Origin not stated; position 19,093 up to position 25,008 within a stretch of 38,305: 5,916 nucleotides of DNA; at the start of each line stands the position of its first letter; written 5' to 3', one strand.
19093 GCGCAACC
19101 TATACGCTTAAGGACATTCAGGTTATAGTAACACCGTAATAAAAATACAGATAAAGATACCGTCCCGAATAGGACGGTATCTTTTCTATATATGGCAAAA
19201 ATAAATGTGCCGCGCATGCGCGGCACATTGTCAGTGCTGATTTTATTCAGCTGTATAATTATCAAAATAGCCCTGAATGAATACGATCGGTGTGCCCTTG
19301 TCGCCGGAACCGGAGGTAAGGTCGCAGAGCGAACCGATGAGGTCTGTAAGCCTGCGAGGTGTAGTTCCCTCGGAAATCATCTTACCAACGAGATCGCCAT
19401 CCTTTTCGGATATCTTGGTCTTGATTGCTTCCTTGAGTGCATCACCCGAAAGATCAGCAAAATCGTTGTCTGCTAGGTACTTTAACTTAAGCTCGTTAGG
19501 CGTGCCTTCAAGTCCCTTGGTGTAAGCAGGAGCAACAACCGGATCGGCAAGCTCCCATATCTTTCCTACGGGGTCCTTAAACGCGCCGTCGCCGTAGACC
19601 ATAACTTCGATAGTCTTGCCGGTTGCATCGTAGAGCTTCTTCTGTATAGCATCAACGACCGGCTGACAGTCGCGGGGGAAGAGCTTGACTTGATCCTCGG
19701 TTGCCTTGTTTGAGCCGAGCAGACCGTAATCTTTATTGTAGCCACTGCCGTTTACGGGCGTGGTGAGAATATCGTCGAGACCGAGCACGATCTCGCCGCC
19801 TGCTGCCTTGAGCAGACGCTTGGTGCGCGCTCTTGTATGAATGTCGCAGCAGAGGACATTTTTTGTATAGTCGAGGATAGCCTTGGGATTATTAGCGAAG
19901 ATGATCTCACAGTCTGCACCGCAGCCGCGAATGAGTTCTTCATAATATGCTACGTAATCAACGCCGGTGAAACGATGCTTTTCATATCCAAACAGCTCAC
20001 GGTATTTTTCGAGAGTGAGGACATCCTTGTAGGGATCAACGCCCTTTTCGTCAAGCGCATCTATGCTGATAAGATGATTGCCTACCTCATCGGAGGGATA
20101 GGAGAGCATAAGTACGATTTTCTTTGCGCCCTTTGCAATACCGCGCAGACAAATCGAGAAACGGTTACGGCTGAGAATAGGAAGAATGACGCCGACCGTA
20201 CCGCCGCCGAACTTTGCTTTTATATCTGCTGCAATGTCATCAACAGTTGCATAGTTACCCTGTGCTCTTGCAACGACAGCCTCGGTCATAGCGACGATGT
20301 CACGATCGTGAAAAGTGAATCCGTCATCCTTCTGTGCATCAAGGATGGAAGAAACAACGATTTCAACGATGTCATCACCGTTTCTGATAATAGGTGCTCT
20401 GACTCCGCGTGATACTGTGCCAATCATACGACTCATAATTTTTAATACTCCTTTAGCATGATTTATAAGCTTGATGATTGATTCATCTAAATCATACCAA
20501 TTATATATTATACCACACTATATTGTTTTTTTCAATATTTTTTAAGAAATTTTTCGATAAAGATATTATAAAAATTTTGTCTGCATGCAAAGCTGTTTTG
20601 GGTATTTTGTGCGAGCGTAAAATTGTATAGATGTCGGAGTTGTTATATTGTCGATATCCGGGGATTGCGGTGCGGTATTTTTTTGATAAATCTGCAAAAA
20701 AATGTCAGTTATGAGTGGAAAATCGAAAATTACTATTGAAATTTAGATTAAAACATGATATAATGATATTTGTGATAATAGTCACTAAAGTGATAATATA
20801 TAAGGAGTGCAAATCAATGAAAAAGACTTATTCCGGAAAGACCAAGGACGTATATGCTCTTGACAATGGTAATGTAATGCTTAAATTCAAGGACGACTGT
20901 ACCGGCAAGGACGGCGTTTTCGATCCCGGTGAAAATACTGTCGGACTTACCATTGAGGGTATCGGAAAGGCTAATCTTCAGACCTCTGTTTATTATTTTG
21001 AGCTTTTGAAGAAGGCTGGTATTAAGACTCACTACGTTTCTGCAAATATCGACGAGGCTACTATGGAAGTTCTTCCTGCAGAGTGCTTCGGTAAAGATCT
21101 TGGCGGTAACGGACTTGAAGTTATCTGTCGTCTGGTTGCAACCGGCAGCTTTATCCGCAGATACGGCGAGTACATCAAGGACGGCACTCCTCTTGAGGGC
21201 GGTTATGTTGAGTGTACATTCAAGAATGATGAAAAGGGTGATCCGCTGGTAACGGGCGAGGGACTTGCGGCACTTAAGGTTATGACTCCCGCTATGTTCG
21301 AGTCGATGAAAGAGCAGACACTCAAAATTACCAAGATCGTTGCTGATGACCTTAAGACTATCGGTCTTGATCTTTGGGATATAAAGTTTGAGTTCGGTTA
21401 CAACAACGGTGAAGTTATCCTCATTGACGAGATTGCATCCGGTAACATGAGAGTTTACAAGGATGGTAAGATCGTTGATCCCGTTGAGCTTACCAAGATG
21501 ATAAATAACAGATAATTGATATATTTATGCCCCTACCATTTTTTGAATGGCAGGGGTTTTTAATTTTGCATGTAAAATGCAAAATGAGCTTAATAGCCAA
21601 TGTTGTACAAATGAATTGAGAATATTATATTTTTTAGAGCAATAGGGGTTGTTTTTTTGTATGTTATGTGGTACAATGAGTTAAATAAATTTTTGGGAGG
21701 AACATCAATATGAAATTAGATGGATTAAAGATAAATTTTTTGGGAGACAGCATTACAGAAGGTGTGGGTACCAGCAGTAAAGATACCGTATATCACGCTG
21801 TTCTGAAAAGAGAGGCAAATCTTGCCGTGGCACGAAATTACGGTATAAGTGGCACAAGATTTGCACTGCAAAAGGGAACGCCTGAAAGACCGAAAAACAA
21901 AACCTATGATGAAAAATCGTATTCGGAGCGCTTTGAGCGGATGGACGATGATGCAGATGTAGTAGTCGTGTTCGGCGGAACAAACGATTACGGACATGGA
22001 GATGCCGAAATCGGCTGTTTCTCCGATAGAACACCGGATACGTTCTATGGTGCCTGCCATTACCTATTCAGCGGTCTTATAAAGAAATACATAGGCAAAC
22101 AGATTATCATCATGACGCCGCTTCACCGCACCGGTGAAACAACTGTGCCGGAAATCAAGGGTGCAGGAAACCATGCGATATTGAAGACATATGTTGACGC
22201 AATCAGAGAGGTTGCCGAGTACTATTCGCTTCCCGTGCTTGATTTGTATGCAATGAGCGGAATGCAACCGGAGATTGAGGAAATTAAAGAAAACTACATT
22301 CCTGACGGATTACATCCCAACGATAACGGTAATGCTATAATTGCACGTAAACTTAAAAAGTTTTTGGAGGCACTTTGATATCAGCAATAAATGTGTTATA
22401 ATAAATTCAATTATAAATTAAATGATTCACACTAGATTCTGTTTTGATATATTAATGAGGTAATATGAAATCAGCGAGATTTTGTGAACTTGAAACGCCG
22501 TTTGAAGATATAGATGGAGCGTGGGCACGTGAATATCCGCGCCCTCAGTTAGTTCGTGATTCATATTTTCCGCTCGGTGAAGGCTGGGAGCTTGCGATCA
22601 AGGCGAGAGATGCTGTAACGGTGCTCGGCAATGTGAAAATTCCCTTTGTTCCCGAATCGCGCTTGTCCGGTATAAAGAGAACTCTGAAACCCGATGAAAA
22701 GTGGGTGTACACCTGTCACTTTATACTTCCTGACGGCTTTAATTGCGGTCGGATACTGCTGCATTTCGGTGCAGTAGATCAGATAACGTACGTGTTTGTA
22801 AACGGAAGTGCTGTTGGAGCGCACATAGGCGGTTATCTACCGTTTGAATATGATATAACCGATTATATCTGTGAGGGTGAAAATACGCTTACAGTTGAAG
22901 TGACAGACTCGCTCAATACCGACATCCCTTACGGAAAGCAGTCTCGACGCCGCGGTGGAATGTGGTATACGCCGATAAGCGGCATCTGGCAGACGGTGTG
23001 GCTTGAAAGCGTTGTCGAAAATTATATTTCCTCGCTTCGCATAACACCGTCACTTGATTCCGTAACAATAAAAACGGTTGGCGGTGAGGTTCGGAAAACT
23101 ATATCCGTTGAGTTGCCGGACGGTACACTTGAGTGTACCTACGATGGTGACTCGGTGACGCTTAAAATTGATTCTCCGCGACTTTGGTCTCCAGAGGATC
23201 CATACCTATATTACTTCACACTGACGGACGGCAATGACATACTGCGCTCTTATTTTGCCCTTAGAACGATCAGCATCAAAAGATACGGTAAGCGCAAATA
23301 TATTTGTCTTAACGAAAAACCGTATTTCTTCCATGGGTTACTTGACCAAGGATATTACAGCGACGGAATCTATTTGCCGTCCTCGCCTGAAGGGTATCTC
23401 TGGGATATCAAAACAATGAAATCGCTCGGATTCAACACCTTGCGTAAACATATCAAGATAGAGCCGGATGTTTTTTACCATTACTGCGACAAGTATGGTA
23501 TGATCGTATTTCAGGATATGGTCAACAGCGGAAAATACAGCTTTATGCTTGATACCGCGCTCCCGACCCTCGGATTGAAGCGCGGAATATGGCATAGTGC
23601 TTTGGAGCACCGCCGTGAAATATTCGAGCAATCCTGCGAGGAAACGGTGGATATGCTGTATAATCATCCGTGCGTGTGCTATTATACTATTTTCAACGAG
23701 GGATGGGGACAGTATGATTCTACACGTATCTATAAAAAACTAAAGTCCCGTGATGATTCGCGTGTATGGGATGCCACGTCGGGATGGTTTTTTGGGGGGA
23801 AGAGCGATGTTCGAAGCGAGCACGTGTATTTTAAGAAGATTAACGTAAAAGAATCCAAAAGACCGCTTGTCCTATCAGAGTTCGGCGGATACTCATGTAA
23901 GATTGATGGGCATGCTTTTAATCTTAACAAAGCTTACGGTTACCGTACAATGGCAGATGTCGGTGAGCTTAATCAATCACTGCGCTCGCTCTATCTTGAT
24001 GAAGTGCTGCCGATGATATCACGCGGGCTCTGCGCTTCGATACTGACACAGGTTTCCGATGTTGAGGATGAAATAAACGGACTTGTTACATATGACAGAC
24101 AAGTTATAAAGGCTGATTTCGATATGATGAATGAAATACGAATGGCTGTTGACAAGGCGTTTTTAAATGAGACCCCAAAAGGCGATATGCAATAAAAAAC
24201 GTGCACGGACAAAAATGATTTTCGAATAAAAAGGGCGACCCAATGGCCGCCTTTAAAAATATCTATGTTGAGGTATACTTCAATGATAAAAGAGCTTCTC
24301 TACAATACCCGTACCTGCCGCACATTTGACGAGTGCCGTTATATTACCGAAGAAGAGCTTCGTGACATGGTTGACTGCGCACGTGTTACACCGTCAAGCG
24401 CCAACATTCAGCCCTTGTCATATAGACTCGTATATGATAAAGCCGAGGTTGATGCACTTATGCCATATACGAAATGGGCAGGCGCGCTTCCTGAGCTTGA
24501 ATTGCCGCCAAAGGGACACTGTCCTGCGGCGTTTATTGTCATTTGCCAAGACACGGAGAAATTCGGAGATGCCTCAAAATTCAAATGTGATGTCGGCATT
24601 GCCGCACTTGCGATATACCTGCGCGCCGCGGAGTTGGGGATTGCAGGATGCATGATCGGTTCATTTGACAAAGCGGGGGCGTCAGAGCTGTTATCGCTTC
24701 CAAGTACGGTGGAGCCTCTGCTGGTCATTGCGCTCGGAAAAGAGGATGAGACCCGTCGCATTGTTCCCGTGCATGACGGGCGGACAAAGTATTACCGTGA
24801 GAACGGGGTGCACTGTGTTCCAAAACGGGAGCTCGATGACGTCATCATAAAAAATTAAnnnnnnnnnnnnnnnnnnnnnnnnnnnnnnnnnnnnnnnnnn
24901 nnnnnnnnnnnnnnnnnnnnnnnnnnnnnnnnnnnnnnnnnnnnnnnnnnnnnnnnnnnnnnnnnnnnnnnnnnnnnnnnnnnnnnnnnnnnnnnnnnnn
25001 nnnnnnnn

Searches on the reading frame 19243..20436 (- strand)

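Call 42: search_protein_families(library=pfam, proteins=[window:19243-20436:-])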
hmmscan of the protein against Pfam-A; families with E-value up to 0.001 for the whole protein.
window:19243-20436:- (397 aa): 1 family
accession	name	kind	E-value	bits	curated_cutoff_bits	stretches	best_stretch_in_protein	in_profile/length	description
PF01996.21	F420_ligase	-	7.3e-59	199.3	25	1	11-389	1-218/218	F420-0:Gamma-glutamyl ligase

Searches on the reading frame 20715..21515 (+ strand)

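Call 42: search_protein_families(library=pfam, proteins=[window:20715-21515:+])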
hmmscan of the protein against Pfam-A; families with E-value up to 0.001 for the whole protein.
window:20715-21515:+ (266 aa): 1 family
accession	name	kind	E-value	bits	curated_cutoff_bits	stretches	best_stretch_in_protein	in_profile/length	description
PF01259.24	SAICAR_synt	-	2.8e-39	135.7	20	1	38-252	2-201/233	SAICAR synthetase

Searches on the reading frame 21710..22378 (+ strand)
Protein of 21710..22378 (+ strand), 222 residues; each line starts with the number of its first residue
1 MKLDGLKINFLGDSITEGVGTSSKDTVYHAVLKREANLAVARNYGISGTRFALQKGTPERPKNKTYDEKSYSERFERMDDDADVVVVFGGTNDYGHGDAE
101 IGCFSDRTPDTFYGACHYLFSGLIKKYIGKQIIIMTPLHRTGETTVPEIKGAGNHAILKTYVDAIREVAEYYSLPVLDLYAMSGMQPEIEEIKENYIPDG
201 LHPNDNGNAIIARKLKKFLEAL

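Call 42: search_protein_families(library=pfam, proteins=[window:21710-22378:+])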
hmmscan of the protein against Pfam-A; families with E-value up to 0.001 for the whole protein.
window:21710-22378:+ (222 aa): 2 families
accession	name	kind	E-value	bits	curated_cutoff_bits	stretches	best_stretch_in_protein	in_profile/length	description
PF13472.12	Lipase_GDSL_2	-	2e-23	84.3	32.9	1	10-210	1-178/178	GDSL-like Lipase/Acylhydrolase family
PF00657.28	Lipase_GDSL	-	5.4e-13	50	23.6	1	10-214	3-207/208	GDSL-like Lipase/Acylhydrolase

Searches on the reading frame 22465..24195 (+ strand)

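Call 42: search_protein_families(library=pfam, proteins=[window:22465-24195:+])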
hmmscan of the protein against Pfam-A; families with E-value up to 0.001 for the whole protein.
window:22465-24195:+ (576 aa): 4 families
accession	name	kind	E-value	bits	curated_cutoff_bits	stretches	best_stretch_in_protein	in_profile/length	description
PF02837.24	Glyco_hydro_2_N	-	1.8e-15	57.8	28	1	15-180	3-165/169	Glycosyl hydrolases family 2, sugar binding domain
PF22666.2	Glyco_hydro_2_N2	-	4.2e-10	40.4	27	1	77-155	47-126/167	Glycosyl hydrolase 2 galactose-binding domain-like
PF02836.23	Glyco_hydro_2_C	-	4.2e-09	36.4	21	1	278-434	6-157/302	Glycosyl hydrolases family 2, TIM barrel domain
PF00703.27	Glyco_hydro_2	-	3.7e-06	28.1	23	1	210-257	46-96/109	Glycosyl hydrolases family 2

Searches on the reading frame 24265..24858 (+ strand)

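Call 43: search_protein_families(library=pfam, proteins=[window:24265-24858:+])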
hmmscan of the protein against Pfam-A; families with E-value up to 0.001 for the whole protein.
window:24265-24858:+ (197 aa): 2 families
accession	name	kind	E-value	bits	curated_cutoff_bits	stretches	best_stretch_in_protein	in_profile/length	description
PF00881.29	Nitroreductase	-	3.1e-17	63.7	23.5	1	14-159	3-167/167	Nitroreductase family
PF14512.11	TM1586_NiRdase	-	6.3e-06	26.4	27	0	23-62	150-191/215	Putative TM nitroreductase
